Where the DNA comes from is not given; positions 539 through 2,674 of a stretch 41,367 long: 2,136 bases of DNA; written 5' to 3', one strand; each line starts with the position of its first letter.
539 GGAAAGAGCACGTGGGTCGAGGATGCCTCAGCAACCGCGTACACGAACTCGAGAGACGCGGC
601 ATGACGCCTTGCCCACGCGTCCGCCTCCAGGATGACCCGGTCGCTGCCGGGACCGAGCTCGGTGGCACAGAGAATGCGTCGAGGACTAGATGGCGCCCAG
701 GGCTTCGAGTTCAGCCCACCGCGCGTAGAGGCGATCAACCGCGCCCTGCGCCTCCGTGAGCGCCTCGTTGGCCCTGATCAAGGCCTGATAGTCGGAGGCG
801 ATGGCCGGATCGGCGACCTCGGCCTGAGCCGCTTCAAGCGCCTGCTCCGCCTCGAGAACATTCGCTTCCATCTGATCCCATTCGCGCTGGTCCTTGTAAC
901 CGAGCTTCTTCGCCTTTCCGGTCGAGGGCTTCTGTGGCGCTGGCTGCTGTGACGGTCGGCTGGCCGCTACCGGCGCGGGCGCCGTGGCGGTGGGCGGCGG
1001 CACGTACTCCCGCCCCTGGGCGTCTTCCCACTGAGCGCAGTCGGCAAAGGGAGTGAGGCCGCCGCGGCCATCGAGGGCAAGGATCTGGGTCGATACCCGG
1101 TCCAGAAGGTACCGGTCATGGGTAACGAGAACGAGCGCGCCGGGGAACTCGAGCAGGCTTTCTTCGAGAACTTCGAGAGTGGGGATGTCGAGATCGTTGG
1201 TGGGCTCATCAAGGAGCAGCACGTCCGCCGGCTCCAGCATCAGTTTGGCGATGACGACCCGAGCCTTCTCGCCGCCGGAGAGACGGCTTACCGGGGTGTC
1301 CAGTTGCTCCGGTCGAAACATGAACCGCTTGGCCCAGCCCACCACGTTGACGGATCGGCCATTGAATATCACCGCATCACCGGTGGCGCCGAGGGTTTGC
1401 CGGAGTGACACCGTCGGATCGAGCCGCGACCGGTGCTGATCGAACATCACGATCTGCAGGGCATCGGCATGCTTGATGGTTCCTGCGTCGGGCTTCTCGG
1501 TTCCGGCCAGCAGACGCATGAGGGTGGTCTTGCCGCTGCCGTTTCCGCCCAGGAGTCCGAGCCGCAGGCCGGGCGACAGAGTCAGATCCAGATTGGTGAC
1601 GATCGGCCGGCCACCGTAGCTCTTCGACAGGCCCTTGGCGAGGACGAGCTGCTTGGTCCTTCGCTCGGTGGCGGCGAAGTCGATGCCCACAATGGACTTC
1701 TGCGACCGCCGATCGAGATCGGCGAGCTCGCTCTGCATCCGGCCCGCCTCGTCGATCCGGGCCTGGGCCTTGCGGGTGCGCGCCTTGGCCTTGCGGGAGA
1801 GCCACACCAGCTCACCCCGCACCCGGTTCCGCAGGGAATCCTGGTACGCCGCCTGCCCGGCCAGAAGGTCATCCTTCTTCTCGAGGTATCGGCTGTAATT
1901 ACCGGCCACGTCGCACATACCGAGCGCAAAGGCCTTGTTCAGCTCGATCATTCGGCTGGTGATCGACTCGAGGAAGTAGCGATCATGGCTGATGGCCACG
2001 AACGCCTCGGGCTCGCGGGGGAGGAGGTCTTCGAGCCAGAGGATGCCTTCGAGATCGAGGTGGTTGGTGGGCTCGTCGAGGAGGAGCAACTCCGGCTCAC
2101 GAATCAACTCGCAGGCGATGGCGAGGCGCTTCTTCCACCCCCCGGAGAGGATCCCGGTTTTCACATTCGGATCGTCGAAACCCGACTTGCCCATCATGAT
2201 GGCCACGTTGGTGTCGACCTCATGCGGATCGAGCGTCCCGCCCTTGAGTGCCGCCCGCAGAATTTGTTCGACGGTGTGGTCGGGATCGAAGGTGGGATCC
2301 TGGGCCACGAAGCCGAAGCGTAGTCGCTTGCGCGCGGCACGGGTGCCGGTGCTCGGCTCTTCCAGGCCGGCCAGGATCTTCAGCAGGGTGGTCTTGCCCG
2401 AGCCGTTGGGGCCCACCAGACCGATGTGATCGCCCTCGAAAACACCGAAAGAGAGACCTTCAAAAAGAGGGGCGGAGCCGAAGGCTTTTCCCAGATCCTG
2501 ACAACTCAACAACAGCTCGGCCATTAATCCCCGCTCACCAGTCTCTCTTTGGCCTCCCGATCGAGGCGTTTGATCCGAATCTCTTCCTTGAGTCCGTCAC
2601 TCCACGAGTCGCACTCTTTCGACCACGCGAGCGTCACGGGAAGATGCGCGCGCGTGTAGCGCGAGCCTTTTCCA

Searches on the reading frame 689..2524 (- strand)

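Call 7: search_protein_families(library=pfam, proteins=[window:689-2524:-], max_evalue=0.01)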
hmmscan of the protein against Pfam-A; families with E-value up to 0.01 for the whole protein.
window:689-2524:- (612 aa): 20 families
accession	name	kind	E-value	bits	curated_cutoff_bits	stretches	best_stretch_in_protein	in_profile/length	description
PF00005.33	ABC_tran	-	3.8e-54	183.4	25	2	22-154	2-137/137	ABC transporter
PF16326.10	ABC_tran_CTD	-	1.1e-14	54.8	32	1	540-607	1-68/69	ABC transporter C-terminal domain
PF13304.12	AAA_21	-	1.4e-14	55.4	27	1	35-76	3-57/304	AAA domain, putative AbiEii toxin, Type IV TA system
PF02463.25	SMC_N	-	8.3e-08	32.4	40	0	29-49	22-42/220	RecF/RecN/SMC N terminal domain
PF13521.12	AAA_28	-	1.4e-06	29.1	27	0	324-366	4-42/164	AAA domain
PF13476.12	AAA_23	-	1.7e-06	29.3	27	0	35-53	23-41/201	AAA domain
PF13166.12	AAA_13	-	3e-05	23.4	36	0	38-65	23-50/713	AAA domain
PF05729.18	NACHT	-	8.8e-05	22.8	26.7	0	324-380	5-60/167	NACHT domain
PF13555.12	AAA_29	-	0.00012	22.2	27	0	33-48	24-39/61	P-loop containing region of AAA domain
PF13401.12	AAA_22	-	0.00015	22.5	27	0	34-81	8-33/130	AAA domain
PF12848.13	ABC_tran_Xtn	-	0.00029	21.3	25.9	1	208-265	13-72/85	ABC transporter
PF00004.35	AAA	-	0.00045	21.1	21.2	0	36-53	3-20/131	ATPase family associated with various cellular activities (AAA)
PF05783.17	DLIC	-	0.00045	19.6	19.7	0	323-348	29-54/471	Dynein light intermediate chain (DLIC)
PF24389.1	ORC-CDC6-like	-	0.00047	19.4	27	0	29-52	30-53/571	ORC-CDC6-like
PF13175.12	AAA_15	-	0.00061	20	32.1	0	36-52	28-44/374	AAA ATPase domain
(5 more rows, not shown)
